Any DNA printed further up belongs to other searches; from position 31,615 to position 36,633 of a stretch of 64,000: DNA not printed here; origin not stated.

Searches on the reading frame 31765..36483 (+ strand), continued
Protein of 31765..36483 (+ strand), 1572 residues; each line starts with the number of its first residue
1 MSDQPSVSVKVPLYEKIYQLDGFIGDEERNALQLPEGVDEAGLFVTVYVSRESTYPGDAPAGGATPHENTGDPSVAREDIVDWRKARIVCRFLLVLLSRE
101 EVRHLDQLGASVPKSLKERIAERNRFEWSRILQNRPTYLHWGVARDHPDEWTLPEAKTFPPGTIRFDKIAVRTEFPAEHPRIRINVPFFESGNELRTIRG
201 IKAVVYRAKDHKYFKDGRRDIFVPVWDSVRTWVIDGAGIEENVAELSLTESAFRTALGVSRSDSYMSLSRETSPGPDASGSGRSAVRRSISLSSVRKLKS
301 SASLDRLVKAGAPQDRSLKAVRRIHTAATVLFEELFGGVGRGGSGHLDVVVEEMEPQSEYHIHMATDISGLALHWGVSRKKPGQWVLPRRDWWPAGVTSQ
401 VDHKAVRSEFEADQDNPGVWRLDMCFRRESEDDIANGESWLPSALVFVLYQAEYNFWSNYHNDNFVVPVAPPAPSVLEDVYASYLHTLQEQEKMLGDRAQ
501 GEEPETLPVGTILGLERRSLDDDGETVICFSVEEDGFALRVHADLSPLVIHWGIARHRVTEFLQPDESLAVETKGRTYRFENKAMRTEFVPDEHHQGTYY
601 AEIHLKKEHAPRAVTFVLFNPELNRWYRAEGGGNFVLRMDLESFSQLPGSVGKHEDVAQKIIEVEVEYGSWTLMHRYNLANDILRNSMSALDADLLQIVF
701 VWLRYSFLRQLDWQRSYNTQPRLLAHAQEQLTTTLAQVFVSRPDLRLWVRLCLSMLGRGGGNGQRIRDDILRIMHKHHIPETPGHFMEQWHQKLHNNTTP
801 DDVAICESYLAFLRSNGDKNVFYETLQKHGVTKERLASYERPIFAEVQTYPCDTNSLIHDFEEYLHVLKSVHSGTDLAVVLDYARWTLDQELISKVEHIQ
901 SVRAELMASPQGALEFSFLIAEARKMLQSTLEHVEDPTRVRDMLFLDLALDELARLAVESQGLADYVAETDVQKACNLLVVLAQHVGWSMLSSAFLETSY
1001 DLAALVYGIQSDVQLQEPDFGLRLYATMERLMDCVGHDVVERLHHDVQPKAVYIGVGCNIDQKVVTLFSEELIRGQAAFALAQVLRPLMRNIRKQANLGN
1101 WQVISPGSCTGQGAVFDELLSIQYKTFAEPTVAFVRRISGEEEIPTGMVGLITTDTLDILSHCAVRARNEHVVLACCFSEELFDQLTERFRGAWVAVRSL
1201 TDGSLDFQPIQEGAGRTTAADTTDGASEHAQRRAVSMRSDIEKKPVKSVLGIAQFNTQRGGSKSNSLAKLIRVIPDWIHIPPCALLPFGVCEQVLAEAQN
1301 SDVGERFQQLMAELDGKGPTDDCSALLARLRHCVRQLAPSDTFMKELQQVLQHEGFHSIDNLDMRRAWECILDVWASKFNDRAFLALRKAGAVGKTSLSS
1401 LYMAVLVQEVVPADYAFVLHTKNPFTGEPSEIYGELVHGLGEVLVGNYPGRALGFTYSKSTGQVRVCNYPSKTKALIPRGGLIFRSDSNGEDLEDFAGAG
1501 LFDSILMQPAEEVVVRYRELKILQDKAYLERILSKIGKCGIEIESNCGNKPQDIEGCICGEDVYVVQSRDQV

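Call 46: find_encoding_contigs(protein=P0011, flank=4000, max_places=10)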
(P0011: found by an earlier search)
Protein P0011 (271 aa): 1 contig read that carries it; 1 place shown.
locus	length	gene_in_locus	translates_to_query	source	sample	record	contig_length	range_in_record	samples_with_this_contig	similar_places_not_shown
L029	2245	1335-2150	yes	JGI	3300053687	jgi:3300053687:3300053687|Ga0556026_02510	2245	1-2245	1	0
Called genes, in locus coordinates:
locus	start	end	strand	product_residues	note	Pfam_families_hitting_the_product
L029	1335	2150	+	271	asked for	PF23166:Ig_N_CWD1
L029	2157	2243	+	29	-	?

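Call 47: find_encoding_contigs(protein=P0019, flank=4000, max_places=10)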
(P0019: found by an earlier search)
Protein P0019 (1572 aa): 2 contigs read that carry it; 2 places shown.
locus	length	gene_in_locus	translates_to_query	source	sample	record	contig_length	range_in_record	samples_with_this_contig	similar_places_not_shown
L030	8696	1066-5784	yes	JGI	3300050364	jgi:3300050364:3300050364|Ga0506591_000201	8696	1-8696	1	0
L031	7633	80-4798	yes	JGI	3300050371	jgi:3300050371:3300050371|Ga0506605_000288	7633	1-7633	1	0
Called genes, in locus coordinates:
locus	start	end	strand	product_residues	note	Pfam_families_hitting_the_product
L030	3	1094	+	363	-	?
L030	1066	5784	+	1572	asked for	PF23166:Ig_N_CWD1, PF22973:GWD1_pHisD, PF01326:PPDK_N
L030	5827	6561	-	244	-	-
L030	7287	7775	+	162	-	-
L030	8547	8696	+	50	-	?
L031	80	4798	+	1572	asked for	PF23166:Ig_N_CWD1, PF22973:GWD1_pHisD, PF01326:PPDK_N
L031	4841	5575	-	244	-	-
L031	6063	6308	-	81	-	-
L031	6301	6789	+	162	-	-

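Call 48: find_encoding_contigs(protein=P0010, flank=4000, max_places=10)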
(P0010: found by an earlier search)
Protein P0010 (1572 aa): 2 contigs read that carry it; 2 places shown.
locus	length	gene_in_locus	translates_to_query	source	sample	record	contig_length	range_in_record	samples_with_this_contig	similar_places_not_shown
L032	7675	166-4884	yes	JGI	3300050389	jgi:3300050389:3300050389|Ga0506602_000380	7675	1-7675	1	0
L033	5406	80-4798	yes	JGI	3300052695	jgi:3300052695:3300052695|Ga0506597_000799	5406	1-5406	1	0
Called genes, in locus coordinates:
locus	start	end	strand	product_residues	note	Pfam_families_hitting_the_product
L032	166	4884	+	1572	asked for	PF23166:Ig_N_CWD1, PF22973:GWD1_pHisD, PF01326:PPDK_N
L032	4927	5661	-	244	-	-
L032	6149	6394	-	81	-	-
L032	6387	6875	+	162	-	-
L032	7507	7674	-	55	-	?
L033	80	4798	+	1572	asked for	PF23166:Ig_N_CWD1, PF22973:GWD1_pHisD, PF01326:PPDK_N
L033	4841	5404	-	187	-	?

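Call 66: search_protein_families(library=pfam, proteins=[L030:30-1046:+], max_evalue=0.1)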
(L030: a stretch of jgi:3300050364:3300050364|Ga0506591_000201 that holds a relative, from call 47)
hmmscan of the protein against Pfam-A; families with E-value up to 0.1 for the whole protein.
L030:30-1046:+ (339 aa): 5 families
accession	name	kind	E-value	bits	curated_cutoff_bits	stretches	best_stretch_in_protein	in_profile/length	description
PF00009.33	GTP_EFTU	-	1.6e-56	191.4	26.5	1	6-215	2-177/188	Elongation factor Tu GTP binding domain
PF03144.31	GTP_EFTU_D2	-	7.2e-19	68.4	30.3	1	248-314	1-72/73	Elongation factor Tu domain 2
PF01926.29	MMR_HSR1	-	4.3e-07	30.5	21.9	1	49-129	10-86/113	50S ribosome-binding GTPase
PF14578.12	GTP_EFTU_D4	-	0.014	15.8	23.8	1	252-304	21-74/86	Elongation factor Tu domain 4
PF09439.16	SRPRB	-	0.053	13.3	25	0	82-120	43-84/178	Signal recognition particle receptor beta subunit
